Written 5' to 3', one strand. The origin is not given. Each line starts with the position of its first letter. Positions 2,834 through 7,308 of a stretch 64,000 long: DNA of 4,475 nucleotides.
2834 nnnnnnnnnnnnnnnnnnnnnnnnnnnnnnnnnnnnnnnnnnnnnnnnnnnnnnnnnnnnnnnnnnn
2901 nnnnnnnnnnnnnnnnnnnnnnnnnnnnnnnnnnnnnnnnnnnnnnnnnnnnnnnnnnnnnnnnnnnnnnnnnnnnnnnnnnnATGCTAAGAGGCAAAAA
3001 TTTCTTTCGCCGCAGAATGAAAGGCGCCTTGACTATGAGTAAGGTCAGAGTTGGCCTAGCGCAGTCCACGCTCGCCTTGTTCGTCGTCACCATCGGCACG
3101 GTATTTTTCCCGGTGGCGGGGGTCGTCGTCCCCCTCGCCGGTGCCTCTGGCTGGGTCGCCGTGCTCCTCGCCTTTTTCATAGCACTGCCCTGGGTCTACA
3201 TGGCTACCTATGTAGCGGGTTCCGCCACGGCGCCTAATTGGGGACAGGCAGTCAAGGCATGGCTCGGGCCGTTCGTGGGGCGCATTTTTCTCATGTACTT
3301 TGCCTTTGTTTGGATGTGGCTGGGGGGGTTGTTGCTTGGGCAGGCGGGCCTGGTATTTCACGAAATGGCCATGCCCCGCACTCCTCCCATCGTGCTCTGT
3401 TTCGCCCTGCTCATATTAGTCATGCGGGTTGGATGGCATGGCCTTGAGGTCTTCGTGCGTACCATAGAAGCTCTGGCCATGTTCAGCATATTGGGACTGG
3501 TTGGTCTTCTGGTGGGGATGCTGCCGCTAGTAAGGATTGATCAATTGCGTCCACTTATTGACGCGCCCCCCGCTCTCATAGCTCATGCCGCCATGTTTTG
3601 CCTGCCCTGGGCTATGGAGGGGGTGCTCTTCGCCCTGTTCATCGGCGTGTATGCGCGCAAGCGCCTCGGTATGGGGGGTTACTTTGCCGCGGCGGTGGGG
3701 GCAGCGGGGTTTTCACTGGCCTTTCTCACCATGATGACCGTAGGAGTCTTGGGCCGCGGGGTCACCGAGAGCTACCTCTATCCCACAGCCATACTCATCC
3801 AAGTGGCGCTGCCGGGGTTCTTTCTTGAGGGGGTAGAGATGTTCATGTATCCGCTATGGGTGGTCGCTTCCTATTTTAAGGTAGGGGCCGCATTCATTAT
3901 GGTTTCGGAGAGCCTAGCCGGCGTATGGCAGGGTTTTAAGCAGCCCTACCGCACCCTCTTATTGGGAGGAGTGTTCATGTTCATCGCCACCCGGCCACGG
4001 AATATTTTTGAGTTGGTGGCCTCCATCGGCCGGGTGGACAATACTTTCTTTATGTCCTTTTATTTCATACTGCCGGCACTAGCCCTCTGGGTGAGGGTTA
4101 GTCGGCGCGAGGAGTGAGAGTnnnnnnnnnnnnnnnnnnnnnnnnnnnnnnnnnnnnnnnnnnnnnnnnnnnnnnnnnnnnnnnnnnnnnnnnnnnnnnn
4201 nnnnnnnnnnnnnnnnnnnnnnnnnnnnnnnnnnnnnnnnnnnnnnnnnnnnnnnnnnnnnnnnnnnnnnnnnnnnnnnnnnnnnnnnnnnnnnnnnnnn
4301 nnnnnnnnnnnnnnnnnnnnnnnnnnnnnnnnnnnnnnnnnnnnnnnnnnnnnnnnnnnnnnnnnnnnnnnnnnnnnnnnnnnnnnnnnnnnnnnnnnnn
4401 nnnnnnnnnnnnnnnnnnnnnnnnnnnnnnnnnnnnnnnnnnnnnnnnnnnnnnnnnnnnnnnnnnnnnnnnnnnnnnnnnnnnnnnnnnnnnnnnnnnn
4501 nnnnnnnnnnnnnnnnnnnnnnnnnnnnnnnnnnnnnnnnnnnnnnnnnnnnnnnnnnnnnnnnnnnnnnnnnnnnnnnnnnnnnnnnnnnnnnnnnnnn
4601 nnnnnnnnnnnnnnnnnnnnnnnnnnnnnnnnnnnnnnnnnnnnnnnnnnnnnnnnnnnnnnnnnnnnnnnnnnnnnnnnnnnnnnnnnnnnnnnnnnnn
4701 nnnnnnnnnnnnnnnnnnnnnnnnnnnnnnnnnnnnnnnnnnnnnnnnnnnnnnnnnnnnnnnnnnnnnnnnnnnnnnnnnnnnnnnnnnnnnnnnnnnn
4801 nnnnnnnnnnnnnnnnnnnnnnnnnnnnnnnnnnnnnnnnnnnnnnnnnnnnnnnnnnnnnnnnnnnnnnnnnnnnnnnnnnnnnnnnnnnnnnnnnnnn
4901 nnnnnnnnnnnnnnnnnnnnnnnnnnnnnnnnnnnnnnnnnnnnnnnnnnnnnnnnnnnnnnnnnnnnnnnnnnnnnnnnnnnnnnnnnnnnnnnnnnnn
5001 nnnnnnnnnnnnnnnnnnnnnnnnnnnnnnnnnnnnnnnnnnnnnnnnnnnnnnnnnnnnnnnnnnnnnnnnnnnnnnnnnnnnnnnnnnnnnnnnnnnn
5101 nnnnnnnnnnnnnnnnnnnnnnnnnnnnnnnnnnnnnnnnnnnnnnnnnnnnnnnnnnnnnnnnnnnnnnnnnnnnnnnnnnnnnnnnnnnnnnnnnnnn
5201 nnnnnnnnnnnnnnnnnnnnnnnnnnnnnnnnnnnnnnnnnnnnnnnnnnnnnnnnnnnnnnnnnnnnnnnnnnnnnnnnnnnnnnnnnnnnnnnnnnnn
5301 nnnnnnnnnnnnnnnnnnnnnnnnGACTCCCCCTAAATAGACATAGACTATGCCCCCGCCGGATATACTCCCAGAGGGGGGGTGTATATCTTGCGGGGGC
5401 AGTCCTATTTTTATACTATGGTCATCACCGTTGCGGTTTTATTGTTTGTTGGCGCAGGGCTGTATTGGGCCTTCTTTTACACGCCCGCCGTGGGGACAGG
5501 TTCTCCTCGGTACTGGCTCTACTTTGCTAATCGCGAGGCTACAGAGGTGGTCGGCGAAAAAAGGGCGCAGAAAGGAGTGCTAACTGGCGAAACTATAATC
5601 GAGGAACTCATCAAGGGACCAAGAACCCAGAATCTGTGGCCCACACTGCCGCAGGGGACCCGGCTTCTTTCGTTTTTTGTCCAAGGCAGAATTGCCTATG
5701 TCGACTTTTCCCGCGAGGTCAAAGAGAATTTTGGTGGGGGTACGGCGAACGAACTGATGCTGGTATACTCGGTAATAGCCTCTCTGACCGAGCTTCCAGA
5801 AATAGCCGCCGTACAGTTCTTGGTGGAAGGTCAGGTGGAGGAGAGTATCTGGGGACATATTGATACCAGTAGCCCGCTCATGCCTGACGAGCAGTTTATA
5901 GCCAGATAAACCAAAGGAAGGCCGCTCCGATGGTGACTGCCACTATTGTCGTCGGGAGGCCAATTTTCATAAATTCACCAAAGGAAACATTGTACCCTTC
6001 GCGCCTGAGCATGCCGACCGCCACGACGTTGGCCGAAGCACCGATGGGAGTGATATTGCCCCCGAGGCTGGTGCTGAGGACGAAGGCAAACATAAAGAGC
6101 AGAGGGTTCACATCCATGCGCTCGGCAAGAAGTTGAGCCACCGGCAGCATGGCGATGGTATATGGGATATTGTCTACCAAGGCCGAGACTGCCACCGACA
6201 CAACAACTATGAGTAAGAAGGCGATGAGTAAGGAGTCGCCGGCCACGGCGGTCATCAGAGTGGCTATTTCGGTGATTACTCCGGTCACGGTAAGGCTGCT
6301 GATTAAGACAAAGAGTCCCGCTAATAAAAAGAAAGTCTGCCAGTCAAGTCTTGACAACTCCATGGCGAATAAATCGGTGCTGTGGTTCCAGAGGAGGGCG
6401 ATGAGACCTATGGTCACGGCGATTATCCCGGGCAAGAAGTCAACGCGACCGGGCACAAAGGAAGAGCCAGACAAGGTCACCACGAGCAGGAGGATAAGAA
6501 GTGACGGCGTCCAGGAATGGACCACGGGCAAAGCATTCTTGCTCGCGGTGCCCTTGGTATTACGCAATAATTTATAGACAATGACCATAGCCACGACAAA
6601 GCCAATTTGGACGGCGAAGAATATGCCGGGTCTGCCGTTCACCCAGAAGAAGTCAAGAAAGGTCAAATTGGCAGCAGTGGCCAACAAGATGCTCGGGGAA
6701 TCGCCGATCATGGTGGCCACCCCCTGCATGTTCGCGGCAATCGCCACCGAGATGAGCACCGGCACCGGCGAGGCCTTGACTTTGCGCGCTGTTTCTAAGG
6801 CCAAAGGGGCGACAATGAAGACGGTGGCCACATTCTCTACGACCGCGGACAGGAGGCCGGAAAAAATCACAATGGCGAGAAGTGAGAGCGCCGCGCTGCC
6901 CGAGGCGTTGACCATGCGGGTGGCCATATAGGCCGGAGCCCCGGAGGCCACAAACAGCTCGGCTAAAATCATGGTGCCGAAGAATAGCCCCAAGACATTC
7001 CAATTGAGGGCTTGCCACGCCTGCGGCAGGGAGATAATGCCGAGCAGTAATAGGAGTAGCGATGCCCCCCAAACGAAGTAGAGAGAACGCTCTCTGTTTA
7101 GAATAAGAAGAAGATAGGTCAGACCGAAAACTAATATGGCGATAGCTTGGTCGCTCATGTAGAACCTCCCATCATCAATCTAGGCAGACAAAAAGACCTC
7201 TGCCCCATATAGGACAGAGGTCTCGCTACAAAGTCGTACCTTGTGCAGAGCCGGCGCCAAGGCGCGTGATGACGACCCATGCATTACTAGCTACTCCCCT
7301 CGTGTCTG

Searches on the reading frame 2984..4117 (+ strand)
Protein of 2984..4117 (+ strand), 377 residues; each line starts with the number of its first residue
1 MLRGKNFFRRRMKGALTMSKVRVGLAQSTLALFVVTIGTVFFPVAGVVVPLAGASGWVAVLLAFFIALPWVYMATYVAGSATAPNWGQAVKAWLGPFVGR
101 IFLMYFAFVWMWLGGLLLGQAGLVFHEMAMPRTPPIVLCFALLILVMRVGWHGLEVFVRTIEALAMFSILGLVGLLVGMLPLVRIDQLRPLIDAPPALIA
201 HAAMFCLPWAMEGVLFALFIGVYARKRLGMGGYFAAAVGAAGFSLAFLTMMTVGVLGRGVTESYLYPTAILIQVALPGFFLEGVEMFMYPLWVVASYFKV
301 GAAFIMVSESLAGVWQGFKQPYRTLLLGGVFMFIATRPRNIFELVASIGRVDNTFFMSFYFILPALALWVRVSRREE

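Call 86: search_protein_families(library=pfam, proteins=[window:2984-4117:+], max_evalue=0.00001)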
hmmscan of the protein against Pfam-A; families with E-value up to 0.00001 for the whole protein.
window:2984-4117:+ (377 aa): 1 family
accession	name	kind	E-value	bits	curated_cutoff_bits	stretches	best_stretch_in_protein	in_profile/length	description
PF03845.19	Spore_permease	-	9.2e-26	90.9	23.4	1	27-340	6-317/321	Spore germination protein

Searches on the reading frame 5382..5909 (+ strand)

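Call 86: search_protein_families(library=pfam, proteins=[window:5382-5909:+], max_evalue=0.00001)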
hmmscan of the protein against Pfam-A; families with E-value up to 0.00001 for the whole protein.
window:5382-5909:+ (175 aa): 1 family
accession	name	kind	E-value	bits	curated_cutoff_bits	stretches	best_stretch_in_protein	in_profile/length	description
PF10646.14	Germane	-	3.5e-23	82.8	23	1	46-152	2-115/117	Sporulation and spore germination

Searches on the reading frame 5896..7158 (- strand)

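Call 86: search_protein_families(library=pfam, proteins=[window:5896-7158:-], max_evalue=0.00001)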
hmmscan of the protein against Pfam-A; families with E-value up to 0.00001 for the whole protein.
window:5896-7158:- (420 aa): 4 families
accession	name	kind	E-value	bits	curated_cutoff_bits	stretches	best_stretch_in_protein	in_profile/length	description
PF03600.22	CitMHS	-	1.9e-53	182.2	31.9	2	15-358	1-334/336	Citrate transporter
PF00939.25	Na_sulph_symp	-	6.8e-13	48.9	27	1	267-419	316-468/472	Sodium:sulfate symporter transmembrane region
PF06808.19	DctM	-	7.7e-10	38.6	23.8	1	157-419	153-412/413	Tripartite ATP-independent periplasmic transporter, DctM component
PF02040.21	ArsB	-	1.1e-06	28.8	22.2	1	7-420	2-423/423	Arsenical pump membrane protein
